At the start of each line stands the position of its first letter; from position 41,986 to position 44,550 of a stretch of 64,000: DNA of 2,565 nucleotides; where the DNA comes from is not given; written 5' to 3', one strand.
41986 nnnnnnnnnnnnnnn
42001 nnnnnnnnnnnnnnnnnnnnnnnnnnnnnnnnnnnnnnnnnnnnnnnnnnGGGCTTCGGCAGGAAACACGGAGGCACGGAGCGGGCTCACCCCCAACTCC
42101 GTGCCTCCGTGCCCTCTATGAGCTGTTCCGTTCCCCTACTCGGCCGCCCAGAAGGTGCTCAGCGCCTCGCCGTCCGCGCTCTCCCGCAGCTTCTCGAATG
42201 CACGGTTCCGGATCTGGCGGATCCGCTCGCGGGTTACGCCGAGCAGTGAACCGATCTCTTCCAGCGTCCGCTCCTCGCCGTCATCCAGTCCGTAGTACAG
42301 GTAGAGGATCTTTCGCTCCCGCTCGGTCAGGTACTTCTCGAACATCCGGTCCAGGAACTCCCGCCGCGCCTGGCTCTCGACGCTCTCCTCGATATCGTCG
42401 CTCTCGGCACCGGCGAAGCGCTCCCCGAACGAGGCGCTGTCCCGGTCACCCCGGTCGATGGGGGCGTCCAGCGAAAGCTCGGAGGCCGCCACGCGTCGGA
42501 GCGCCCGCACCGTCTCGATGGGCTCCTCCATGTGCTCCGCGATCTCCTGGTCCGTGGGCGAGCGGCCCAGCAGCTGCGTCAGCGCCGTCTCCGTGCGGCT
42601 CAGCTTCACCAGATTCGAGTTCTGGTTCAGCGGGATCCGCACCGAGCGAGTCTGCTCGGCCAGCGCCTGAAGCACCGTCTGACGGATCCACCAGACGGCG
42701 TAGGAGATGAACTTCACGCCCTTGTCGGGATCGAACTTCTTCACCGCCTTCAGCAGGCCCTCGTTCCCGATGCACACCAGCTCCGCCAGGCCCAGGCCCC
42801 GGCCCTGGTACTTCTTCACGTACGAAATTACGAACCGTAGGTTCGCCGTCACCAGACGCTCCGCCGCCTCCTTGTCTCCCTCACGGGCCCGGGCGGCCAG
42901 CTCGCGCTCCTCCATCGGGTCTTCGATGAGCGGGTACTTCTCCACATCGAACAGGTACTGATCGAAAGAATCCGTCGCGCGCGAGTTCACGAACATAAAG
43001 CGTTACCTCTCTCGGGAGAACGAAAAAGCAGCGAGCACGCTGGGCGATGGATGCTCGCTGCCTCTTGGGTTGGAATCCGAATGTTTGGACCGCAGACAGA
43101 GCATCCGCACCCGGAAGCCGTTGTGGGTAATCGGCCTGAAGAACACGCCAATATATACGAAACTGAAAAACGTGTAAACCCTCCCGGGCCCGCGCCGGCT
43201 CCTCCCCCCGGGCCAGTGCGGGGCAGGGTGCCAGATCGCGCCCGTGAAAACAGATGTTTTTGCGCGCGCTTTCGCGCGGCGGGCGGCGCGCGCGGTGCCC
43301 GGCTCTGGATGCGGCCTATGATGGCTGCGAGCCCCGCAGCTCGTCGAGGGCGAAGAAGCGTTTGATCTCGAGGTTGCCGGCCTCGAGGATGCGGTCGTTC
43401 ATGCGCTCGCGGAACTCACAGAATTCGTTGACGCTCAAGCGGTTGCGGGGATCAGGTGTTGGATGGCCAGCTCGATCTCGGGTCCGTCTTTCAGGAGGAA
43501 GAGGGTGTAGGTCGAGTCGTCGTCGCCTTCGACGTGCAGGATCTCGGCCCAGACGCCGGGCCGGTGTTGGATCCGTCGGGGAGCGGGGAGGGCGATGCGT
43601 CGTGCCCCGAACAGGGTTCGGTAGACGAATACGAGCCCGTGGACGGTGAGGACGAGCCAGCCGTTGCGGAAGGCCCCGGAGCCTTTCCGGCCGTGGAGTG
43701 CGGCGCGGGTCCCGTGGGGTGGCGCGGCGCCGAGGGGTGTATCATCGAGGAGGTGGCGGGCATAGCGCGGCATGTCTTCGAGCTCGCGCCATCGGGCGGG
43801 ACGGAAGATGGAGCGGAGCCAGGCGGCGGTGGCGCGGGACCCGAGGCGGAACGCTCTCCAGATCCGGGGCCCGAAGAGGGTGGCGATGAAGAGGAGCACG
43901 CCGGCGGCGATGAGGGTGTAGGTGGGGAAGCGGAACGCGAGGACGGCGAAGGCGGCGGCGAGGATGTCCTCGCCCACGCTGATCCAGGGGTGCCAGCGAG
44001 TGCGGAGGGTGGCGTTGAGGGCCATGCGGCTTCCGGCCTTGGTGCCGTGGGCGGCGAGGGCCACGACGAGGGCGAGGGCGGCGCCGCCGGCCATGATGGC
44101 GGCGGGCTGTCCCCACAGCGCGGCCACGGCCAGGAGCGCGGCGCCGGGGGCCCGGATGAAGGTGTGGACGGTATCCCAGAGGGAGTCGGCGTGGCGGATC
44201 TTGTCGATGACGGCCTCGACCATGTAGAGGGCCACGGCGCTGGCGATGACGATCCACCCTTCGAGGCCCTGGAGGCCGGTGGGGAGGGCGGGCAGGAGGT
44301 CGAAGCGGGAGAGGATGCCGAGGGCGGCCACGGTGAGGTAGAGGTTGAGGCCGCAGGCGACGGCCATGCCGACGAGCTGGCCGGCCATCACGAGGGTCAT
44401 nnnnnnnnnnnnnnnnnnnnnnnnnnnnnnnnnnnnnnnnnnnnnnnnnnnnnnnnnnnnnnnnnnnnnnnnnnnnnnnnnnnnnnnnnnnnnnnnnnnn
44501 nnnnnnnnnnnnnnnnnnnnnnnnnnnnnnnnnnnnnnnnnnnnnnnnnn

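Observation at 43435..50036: Orphan-ketosynthase envelope operon: Omp85 / SAM-MT / flavin oxidoreductase / SRPBCC / FabF-type KS / DUF4126-PH, all start-stop coupled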

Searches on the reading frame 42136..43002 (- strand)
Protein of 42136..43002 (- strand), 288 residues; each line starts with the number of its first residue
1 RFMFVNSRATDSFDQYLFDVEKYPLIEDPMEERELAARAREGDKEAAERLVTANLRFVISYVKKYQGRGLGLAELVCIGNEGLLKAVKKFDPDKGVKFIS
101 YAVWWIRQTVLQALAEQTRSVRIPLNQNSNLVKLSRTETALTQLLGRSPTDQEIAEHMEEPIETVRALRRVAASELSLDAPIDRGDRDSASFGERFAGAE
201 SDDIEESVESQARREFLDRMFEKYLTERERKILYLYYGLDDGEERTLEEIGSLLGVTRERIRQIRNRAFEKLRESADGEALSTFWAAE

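Call 88: search_protein_families(library=pfam, proteins=[window:42136-43002:-], max_evalue=0.00001)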
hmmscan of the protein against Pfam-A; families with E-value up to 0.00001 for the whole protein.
window:42136-43002:- (288 aa): 3 families
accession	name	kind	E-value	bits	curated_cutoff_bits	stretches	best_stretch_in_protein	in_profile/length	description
PF04545.22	Sigma70_r4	-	1.3e-19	69.9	24.1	1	225-274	5-50/50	Sigma-70, region 4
PF04542.20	Sigma70_r2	-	4.4e-17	62.1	24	1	50-119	1-70/71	Sigma-70 region 2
PF04539.22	Sigma70_r3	-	5.2e-14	52.6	25.3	1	130-185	2-57/78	Sigma-70 region 3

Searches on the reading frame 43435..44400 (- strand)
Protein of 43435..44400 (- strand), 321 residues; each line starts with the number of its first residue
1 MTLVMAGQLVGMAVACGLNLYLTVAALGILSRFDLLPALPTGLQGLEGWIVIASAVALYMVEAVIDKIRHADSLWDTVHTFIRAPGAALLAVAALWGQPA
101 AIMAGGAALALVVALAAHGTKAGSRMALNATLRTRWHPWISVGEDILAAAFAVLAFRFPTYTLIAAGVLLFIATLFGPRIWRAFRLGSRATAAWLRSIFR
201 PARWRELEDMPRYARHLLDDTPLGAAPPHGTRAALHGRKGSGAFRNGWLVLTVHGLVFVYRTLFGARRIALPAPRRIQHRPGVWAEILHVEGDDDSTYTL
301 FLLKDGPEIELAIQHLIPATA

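Call 3: search_protein_families(library=pfam, proteins=[window:43435-44400:-], max_evalue=0.01)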
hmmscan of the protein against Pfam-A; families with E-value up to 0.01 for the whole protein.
window:43435-44400:- (321 aa): 1 family
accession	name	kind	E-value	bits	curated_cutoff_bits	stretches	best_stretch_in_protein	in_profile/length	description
PF13548.11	DUF4126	-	1.8e-32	112.9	27.5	1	10-175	5-171/175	Domain of unknown function (DUF4126)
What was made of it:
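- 43435..44400 (-): DUF4126 membrane protein with a C-terminal PH-like beta-sandwich (321 aa). A variable neighbour specific to Gemmatimonadota. Pfam DUF4126 112.9 bits at residues 10-175 (call 3).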

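Call 4: search_protein_families(library=ncbifam, proteins=[window:43435-44400:-], max_evalue=0.01)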
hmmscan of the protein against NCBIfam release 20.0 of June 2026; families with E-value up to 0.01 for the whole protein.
window:43435-44400:- (321 aa): 0 families

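Call 20: search_solved_structures(query=window:43435-44400:-, max_evalue=1)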
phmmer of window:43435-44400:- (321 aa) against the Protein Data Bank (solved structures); distinct sequences matched with E-value up to 1: 0.

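Call 74: find_homologous_proteins(query=window:43435-44400:-, max_evalue=0.00001)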
Query window:43435-44400:- (321 aa): 207 proteins with E <= 0.00001 among 8000 candidates; the best 120 are listed.
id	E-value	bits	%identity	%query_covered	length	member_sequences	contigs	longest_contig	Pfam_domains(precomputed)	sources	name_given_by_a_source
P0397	6.2e-206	701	100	100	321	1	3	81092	PF13548.12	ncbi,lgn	-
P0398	2.3e-163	561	82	98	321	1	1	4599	PF13548.12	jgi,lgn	jgi:hypothetical protein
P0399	2.8e-154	531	77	100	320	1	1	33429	PF13548.12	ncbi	-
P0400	1.7e-148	512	74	98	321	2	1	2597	PF13548.12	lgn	-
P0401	9.4e-148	510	76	99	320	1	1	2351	PF13548.12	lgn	-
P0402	1.4e-147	509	73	100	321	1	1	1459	PF13548.12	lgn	-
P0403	6.9e-140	484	69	100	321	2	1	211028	PF13548.12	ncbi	ncbi:MAG: DUF4126 domain-containing protein [Longimicrobiales bacterium]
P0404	9.9e-140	483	69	100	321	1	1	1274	PF13548.12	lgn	-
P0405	6.7e-137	474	67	100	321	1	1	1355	PF13548.12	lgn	-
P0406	5.1e-136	471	68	100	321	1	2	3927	PF13548.12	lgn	-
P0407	4.0e-134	465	66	99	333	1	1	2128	PF13548.12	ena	-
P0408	8.3e-131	454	66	100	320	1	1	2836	PF13548.12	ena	-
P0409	1.1e-130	454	66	100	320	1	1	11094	PF13548.12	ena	-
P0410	3.4e-130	452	66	99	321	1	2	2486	PF13548.12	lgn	-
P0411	2.1e-129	449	65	99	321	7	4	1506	PF13548.12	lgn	-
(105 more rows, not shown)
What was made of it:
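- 43435..44400 (-): 207 homologues; every hit that carries an organism name is from Gemmatimonadota (call 74).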

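Call 77: find_encoding_contigs(protein=P0397, flank=1000, max_places=3)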
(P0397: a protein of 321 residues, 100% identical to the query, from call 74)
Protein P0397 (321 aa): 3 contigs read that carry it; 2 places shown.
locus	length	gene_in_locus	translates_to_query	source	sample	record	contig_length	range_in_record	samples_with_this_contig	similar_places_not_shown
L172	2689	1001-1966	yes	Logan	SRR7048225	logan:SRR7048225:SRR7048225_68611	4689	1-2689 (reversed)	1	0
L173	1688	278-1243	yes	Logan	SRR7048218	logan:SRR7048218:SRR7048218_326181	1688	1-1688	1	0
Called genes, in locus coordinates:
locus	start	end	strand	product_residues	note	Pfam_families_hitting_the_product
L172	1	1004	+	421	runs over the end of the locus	PF00109:ketoacyl-synt, PF02801:Ketoacyl-synt_C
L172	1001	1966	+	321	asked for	PF13548:DUF4126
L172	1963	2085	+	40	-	-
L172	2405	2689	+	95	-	?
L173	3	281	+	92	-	?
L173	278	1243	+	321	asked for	PF13548:DUF4126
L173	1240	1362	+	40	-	-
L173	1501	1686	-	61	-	?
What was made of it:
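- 43316..43438 (-): 40-aa remnant of a CMD/AhpD-like gene, overlapping the DUF4126 stop (TTGA). It is called as a 40-aa gene on two other contigs of the same organism (call 77).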

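Call 81: predict_structure(alignment_id=A5)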
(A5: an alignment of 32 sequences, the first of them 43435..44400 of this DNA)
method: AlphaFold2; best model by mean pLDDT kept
length: 321 residues; sequences in the alignment: 32
mean_pLDDT: 91.7   pTM: 0.85
mean pLDDT of the five models: 91.7, 90.2, 89.7, 89.0, 88.3
residues with pLDDT >= 90: 236; 70-90: 80; 50-70: 3; < 50: 2
segments of 3 or more residues with pLDDT < 50: none
pLDDT, mean of each block of 10 residues (from residue 1): 92 97 97 93 95 97 86 87 96 96 97 95 86 78 94 96 95 88 91 90 93 93 92 91 92 93 92 93 90 90 94 82 41
secondary structure, 60 per line:
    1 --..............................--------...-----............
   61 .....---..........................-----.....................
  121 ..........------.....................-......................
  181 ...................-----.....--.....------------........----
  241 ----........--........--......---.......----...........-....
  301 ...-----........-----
elements in order: H3-32 H49-65 H69-94 H100-130 H137-157 H159-199 H212-216 E229-236 E245-252 E255-262 E265-270 E274-280 E285-292 E297-303 H309-316
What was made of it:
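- On PH-like domain (C-terminus of the DUF4126 protein): The topology is present in a confident model (call 81).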

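Call 87: fold_search(model_id=the predicted structure, library=pdb)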
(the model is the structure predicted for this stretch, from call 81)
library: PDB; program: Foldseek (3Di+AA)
matches with E <= 10: 448; with E <= 0.001: 0
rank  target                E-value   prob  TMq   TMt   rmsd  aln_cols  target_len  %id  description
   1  3bji_B                4.7e-03  0.75  0.21  0.18  17.8       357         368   10  Structural Basis of Promiscuous Guanine Nucleotide Exchange by the T-Cell Essential Vav1 (released 2008-07-15)
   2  4h8s_B                4.7e-03  0.57  0.18  0.16  38.2       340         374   11  Crystal structure of human APPL2BARPH domain (released 2012-10-17)
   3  2elb                  4.9e-03  0.82  0.18  0.17  38.3       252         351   13  Crystal Structure of the BAR-PH domain of human APPL1 (released 2007-05-29)
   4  5h3d_B                6.3e-03  0.54  0.18  0.17  41.4       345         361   15  Helical structure of membrane tubules decorated by ACAP1 (BARPH doamin) protein by cryo-electron microscopy and MD sim (released 2019-01-16)
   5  4h6y_B                9.4e-03  0.41  0.18  0.15  18.2       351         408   12  Crystal structure of the DH-PH-PH domain of FARP1 (released 2013-03-13)
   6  5h3d_A                1.2e-02  0.63  0.21  0.19  40.3       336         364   14  Helical structure of membrane tubules decorated by ACAP1 (BARPH doamin) protein by cryo-electron microscopy and MD sim (released 2019-01-16)
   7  4ckg_B                1.3e-02  0.44  0.18  0.16  39.5       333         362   14  Helical reconstruction of ACAP1(BAR-PH domain) decorated membrane tubules by cryo-electron microscopy (released 2014-10-15)
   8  1rj2_A                1.4e-02  0.41  0.19  0.19  17.4       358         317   11  Crystal structure of the DH/PH fragment of Dbs without bound GTPase (released 2004-06-29)
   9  4ckg_A                1.8e-02  0.51  0.21  0.19  40.2       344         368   15  Helical reconstruction of ACAP1(BAR-PH domain) decorated membrane tubules by cryo-electron microscopy (released 2014-10-15)
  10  3bji_A                1.9e-02  0.57  0.23  0.20  18.9       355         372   11  Structural Basis of Promiscuous Guanine Nucleotide Exchange by the T-Cell Essential Vav1 (released 2008-07-15)
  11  5c5b_D                1.9e-02  0.47  0.20  0.17  37.8       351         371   11  Crystal Structure of Human APPL BAR-PH Heterodimer (released 2016-06-22)
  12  5v1y_B                2.3e-02  0.99  0.19  0.42   5.8        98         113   15  Crystal structure of the ternary RPN13 PRU-RPN2 (940-953)-ubiquitin complex (released 2017-05-03)
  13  2vrw_B                2.4e-02  0.54  0.21  0.19  20.7       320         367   12  Critical structural role for the PH and C1 domains of the Vav1 exchange factor (released 2008-06-17)
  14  6l30                  2.8e-02  0.44  0.22  0.15  20.1       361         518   10  Crystal structure of the epithelial cell transforming 2 (ECT2) (released 2020-01-01)
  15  5c5b_A                3.1e-02  0.44  0.20  0.18  39.0       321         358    9  Crystal Structure of Human APPL BAR-PH Heterodimer (released 2016-06-22)
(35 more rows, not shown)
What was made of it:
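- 43435..44400 (-): Foldseek matches are PH/PH-like domains at E >= 4.7e-3 (calls 81, 87).
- On PH-like domain (C-terminus of the DUF4126 protein): Foldseek hits are nearly all PH/PH-like but at E >= 4.7e-3 (call 87).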
